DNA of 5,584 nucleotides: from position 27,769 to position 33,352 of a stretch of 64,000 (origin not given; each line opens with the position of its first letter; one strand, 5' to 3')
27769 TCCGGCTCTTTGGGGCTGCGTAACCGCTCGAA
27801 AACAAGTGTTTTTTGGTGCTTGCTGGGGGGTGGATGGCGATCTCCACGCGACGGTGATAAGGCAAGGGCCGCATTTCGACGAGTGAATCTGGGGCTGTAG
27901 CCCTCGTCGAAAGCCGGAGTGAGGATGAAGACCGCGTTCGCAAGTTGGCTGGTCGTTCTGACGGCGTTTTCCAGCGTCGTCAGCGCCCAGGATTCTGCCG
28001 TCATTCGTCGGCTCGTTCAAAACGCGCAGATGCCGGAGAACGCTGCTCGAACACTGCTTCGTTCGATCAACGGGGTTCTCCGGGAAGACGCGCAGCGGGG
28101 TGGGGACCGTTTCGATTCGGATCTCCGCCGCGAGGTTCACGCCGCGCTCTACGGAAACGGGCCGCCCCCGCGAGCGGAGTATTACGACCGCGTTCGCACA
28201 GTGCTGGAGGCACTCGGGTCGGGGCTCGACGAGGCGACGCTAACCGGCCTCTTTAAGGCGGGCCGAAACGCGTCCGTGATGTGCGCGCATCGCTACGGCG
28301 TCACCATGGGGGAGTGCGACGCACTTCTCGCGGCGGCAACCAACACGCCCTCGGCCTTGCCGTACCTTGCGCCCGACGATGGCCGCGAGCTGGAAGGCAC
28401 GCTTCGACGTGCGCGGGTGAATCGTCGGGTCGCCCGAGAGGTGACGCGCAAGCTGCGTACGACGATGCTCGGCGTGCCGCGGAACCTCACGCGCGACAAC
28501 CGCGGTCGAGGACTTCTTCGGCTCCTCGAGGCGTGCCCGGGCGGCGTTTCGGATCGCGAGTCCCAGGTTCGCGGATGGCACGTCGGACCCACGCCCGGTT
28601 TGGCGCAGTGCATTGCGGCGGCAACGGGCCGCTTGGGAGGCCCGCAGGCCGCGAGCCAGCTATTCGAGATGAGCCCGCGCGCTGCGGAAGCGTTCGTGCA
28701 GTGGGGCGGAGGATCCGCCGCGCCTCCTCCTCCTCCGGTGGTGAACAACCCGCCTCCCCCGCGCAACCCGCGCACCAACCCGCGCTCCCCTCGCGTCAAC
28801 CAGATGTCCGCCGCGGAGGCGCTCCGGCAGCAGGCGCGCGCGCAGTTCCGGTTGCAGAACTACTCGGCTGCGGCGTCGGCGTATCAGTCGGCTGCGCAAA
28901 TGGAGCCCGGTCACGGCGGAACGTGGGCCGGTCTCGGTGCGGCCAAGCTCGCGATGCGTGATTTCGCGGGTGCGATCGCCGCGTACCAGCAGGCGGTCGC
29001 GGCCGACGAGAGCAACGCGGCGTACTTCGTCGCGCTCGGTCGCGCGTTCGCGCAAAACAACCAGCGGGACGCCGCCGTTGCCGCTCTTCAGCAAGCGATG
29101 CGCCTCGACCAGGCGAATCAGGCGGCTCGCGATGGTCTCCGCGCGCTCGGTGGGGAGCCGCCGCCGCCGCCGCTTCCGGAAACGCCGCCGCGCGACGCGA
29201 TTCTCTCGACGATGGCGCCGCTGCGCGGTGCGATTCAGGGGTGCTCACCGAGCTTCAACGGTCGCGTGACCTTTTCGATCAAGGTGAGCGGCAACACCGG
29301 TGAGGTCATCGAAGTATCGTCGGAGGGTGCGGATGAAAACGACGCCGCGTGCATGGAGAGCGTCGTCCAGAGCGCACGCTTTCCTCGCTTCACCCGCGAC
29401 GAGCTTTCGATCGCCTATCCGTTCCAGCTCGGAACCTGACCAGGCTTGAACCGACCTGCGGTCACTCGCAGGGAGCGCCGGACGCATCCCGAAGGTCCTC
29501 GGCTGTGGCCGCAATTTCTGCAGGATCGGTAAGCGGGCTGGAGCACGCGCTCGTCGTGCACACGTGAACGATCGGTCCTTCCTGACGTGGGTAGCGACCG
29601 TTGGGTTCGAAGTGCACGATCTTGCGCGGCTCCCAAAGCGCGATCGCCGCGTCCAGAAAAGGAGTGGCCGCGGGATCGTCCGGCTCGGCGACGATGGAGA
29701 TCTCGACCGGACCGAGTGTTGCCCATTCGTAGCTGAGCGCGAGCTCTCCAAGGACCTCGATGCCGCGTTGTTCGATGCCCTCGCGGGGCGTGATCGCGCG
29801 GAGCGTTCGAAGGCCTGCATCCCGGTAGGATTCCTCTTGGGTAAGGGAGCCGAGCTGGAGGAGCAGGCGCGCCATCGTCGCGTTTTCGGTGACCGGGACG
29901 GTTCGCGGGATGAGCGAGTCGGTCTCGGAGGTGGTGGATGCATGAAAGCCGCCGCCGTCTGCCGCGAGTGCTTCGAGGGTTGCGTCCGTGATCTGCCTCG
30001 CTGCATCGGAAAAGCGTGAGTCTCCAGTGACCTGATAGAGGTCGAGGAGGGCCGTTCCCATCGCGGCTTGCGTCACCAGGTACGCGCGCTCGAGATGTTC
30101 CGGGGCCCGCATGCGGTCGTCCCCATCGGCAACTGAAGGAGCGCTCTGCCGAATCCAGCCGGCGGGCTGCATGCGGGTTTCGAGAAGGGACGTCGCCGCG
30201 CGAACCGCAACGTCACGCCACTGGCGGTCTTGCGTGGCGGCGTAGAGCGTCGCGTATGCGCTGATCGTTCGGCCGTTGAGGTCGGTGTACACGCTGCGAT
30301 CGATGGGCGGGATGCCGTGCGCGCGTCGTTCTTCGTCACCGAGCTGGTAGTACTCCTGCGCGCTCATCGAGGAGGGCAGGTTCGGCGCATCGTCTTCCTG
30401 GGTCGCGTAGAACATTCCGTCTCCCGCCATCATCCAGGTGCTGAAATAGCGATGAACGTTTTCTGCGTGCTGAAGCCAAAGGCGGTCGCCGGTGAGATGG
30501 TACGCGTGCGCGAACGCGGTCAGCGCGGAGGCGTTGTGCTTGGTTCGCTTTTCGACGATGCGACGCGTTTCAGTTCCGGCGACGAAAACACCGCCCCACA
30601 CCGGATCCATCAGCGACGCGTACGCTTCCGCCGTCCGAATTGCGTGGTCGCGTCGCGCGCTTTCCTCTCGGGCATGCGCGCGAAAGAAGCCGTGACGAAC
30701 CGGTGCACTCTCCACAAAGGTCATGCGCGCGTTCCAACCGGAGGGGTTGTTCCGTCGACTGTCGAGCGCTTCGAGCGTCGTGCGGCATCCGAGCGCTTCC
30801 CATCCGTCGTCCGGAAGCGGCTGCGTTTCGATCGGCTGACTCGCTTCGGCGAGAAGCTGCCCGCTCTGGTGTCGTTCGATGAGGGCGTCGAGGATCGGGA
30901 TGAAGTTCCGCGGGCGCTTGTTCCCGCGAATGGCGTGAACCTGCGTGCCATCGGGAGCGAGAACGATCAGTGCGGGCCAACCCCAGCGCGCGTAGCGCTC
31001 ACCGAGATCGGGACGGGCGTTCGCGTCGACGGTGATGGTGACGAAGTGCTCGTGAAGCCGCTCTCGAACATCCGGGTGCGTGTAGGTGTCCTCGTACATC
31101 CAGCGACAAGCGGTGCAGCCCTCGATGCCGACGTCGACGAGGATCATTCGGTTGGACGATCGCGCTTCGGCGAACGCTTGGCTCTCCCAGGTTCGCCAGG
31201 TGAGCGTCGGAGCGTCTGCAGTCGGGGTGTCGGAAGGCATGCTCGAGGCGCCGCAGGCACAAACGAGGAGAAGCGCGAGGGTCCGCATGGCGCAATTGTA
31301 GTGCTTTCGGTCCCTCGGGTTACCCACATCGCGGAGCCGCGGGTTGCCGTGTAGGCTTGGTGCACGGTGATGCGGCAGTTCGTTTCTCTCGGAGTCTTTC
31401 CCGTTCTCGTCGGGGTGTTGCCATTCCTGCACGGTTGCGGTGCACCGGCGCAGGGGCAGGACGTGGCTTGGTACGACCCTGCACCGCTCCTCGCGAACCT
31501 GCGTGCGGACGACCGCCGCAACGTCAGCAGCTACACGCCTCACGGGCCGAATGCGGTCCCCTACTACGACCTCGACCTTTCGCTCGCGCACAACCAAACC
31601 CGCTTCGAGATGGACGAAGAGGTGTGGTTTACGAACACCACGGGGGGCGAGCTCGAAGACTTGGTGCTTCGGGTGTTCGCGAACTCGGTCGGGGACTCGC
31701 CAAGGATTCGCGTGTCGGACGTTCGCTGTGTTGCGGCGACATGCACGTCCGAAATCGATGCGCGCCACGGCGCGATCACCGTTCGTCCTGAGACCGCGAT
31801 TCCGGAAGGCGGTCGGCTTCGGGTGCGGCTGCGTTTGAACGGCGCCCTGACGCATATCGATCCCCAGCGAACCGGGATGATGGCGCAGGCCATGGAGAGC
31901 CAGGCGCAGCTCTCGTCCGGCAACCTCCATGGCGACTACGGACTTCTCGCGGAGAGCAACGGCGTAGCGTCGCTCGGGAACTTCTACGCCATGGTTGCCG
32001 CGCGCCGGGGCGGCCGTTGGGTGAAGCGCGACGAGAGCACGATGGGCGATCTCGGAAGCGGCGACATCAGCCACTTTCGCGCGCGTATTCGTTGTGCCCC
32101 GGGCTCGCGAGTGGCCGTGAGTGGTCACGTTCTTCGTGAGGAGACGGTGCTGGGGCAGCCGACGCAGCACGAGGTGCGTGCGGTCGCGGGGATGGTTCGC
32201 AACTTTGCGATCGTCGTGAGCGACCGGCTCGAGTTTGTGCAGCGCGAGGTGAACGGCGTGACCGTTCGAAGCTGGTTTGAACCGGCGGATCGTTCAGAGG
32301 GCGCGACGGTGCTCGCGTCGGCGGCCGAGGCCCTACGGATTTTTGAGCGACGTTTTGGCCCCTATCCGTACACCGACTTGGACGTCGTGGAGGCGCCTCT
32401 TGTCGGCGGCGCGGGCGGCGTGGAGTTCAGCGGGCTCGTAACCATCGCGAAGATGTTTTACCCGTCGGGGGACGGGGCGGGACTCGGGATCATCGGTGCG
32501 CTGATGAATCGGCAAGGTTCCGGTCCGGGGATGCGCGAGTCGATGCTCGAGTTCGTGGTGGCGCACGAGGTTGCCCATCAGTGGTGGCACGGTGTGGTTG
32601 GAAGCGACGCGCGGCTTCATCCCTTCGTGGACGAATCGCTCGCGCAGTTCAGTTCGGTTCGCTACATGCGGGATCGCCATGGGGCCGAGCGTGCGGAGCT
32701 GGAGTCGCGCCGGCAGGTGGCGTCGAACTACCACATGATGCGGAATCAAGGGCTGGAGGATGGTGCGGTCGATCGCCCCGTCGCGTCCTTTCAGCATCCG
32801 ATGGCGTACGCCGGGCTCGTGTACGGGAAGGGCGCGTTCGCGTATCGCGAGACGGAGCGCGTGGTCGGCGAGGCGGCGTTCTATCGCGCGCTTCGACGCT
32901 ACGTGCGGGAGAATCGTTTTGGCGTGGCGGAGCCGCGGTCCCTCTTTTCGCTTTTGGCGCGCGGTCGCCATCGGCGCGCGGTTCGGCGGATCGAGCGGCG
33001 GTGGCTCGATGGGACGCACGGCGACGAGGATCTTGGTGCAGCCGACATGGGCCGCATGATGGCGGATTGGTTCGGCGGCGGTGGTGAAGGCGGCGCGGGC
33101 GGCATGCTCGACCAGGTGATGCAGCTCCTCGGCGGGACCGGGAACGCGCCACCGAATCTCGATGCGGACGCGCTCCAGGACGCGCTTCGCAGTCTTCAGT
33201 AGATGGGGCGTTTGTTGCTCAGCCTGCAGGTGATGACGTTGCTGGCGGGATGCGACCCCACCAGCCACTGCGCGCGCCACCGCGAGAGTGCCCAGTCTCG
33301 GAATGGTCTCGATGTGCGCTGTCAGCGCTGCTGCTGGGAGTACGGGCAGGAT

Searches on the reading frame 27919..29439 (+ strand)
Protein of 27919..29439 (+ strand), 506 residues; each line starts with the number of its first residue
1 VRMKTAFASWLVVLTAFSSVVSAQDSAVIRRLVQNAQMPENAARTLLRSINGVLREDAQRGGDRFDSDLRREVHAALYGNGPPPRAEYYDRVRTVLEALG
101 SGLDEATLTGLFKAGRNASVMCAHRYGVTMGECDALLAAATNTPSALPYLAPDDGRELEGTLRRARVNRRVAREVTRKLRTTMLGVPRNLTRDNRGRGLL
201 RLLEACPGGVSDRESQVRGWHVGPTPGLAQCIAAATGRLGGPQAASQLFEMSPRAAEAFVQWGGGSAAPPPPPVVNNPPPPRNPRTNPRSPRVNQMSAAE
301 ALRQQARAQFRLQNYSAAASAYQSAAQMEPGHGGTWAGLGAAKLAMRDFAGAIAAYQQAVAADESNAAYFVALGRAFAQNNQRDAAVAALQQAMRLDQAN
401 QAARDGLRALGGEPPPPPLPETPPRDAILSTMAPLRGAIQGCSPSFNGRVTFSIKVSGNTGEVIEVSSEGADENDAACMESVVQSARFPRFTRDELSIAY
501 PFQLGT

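Call 8: search_protein_families(library=pfam, proteins=[window:27919-29439:+], max_evalue=0.001)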
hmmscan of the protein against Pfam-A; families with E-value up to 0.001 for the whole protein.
window:27919-29439:+ (506 aa): 7 families
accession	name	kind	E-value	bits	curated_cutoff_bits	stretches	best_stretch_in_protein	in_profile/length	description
PF07719.23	TPR_2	-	3.7e-09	36.4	27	0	299-332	1-34/34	Tetratricopeptide repeat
PF00515.34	TPR_1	-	2.9e-07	30.5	27.8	0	335-366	3-34/34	Tetratricopeptide repeat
PF13181.12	TPR_8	-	1.2e-06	28.6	25.7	0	369-400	3-34/34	Tetratricopeptide repeat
PF14559.12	TPR_19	-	3.7e-06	27.6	25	1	313-369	5-61/68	Tetratricopeptide repeat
PF13428.12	TPR_14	-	2.8e-05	24.8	23.5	0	335-375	3-43/44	Tetratricopeptide repeat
PF13414.12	TPR_11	-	4.5e-05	23.5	26.8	1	348-380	9-41/42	TPR repeat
PF13432.12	TPR_16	-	0.00023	22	32.7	0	340-397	4-61/65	Tetratricopeptide repeat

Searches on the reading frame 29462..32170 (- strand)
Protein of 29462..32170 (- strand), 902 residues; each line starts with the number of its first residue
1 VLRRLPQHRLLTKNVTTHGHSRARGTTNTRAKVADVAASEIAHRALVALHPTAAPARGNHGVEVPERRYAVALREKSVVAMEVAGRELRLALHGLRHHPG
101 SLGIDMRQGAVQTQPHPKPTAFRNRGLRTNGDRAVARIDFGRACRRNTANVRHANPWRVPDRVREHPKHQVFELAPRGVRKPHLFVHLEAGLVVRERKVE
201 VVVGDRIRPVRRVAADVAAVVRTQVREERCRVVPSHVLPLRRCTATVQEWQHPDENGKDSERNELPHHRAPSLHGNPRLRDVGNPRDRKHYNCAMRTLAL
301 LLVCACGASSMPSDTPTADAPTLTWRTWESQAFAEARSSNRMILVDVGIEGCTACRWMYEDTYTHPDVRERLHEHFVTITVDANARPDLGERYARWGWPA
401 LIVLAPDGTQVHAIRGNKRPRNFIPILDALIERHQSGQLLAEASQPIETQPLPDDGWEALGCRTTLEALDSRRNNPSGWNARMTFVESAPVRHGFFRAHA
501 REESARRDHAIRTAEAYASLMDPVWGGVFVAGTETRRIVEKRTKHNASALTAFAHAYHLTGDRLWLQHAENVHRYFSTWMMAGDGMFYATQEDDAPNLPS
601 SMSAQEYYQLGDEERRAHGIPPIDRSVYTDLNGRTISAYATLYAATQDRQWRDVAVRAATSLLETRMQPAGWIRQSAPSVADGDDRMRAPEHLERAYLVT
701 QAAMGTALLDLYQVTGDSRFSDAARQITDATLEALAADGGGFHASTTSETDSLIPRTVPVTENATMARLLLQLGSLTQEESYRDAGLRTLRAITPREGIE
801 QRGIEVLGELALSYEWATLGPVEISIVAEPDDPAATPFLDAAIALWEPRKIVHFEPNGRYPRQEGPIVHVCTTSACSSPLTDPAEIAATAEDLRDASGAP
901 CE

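Call 8: search_protein_families(library=pfam, proteins=[window:29462-32170:-], max_evalue=0.001)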
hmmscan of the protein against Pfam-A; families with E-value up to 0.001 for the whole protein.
window:29462-32170:- (902 aa): 6 families
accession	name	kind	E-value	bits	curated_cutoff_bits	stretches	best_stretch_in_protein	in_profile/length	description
PF03190.21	Thioredox_DsbH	-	1.2e-17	64.8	27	1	323-413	20-118/163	Protein of unknown function, DUF255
PF13899.12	Thioredoxin_7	-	1.1e-09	38.7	27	1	324-406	1-83/83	Thioredoxin-like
PF03663.20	Glyco_hydro_76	-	1.3e-06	28.6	25.9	0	607-668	196-257/366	Glycosyl hydrolase family 76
PF07944.18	Beta-AFase-like_GH127_cat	-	7.9e-06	25.6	24.9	0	690-735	166-211/376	Beta-L-arabinofuranosidase, GH127 catalytic domain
PF13098.12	Thioredoxin_2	-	0.00016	22.4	27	1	337-426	2-103/104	Thioredoxin-like domain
PF07470.19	Glyco_hydro_88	-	0.00066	19.2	26.6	0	632-792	31-162/352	Glycosyl Hydrolase Family 88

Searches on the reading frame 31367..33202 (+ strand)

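Call 8: search_protein_families(library=pfam, proteins=[window:31367-33202:+], max_evalue=0.001)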
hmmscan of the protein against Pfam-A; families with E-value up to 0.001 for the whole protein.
window:31367-33202:+ (611 aa): 1 family
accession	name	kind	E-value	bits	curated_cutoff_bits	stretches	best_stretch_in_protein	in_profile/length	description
PF01433.26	Peptidase_M1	-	7.2e-15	55.6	27.7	1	320-546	7-218/218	Peptidase family M1 domain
